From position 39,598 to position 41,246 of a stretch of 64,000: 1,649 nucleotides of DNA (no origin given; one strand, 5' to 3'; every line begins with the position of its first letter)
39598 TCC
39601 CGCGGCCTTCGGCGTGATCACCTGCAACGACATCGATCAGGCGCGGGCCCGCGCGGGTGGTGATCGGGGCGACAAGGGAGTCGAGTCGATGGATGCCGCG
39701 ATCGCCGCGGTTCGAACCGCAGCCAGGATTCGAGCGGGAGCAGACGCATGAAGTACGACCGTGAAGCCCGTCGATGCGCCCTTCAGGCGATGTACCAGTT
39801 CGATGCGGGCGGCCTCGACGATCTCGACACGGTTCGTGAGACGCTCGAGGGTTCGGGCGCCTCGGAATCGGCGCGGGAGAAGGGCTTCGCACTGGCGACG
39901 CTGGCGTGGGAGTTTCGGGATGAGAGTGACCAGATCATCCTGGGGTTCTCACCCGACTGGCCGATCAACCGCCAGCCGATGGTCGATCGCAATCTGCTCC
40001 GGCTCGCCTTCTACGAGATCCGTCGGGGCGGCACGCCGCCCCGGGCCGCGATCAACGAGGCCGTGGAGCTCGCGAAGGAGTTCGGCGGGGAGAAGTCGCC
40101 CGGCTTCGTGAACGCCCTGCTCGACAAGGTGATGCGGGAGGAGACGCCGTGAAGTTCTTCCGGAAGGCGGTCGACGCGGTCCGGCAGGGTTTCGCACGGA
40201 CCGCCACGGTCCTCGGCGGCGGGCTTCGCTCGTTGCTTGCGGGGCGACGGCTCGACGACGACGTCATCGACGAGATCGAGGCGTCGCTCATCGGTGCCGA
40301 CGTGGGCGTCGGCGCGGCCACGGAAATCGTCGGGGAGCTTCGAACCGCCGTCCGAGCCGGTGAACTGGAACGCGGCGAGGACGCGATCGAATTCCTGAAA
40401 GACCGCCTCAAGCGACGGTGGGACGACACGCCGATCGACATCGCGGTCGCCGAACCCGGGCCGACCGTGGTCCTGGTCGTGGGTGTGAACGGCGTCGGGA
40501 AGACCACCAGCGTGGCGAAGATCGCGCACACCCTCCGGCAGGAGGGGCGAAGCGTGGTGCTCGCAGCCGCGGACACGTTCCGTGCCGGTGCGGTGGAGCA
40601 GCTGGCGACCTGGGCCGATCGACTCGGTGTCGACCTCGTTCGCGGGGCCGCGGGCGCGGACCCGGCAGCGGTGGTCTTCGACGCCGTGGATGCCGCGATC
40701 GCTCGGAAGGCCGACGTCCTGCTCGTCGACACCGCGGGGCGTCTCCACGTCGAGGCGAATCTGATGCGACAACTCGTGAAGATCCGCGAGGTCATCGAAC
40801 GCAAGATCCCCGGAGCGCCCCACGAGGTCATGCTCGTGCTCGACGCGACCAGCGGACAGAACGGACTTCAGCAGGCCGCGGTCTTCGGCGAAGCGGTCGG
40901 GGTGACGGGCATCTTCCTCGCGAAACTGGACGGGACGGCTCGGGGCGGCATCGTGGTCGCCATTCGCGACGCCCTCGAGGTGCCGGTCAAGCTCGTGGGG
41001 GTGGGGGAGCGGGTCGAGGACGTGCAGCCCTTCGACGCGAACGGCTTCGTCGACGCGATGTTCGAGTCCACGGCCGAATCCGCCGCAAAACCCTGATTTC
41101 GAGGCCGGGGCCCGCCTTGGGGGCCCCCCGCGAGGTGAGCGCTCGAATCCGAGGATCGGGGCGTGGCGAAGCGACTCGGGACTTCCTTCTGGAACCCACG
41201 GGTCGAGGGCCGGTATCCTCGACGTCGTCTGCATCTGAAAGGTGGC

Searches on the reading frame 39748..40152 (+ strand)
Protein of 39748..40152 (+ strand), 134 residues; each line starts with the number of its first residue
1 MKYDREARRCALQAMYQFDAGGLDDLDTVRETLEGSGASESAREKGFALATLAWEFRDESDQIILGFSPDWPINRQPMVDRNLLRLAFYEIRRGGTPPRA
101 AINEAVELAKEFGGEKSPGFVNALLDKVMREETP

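Call 41: search_protein_families(library=pfam, proteins=[window:39748-40152:+], max_evalue=0.0001)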
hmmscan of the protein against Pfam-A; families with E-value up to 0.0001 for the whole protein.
window:39748-40152:+ (134 aa): 1 family
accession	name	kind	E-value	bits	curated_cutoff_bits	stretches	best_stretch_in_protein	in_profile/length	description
PF01029.23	NusB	-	2.6e-26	93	23.1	1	5-130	1-133/133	NusB family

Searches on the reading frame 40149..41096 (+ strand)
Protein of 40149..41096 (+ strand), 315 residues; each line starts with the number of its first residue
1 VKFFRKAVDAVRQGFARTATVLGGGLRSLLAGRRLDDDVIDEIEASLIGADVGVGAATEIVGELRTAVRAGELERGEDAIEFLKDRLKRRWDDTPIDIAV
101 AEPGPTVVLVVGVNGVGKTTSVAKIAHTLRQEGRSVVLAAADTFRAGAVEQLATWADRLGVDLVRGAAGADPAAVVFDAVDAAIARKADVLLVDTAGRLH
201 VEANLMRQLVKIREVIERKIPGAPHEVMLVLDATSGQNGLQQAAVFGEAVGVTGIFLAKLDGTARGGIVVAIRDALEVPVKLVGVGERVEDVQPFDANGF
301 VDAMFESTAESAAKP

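Call 41: search_protein_families(library=pfam, proteins=[window:40149-41096:+], max_evalue=0.0001)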
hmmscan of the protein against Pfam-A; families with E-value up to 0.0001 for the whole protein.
window:40149-41096:+ (315 aa): 7 families
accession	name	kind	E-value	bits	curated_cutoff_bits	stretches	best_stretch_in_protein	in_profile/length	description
PF00448.28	SRP54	-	2e-72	243.4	22.7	1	105-305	1-195/196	SRP54-type protein, GTPase domain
PF02881.24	SRP54_N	-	1.1e-12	48.5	22.4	1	22-87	1-75/75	SRP54-type protein, helical bundle domain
PF13191.12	AAA_16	-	3.4e-08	34.6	32.6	1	100-232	19-139/167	AAA ATPase domain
PF13401.12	AAA_22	-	2.8e-07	31.3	27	1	106-217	6-111/130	AAA domain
PF13604.12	AAA_30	-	1.1e-06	28.9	27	1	102-212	15-111/191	AAA domain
PF02702.23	KdpD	-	6.5e-05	22.9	26.1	0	113-203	12-98/210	Osmosensitive K+ channel His kinase sensor domain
PF03266.21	NTPase_1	-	9e-05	22.8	23.9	0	108-136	2-30/168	NTPase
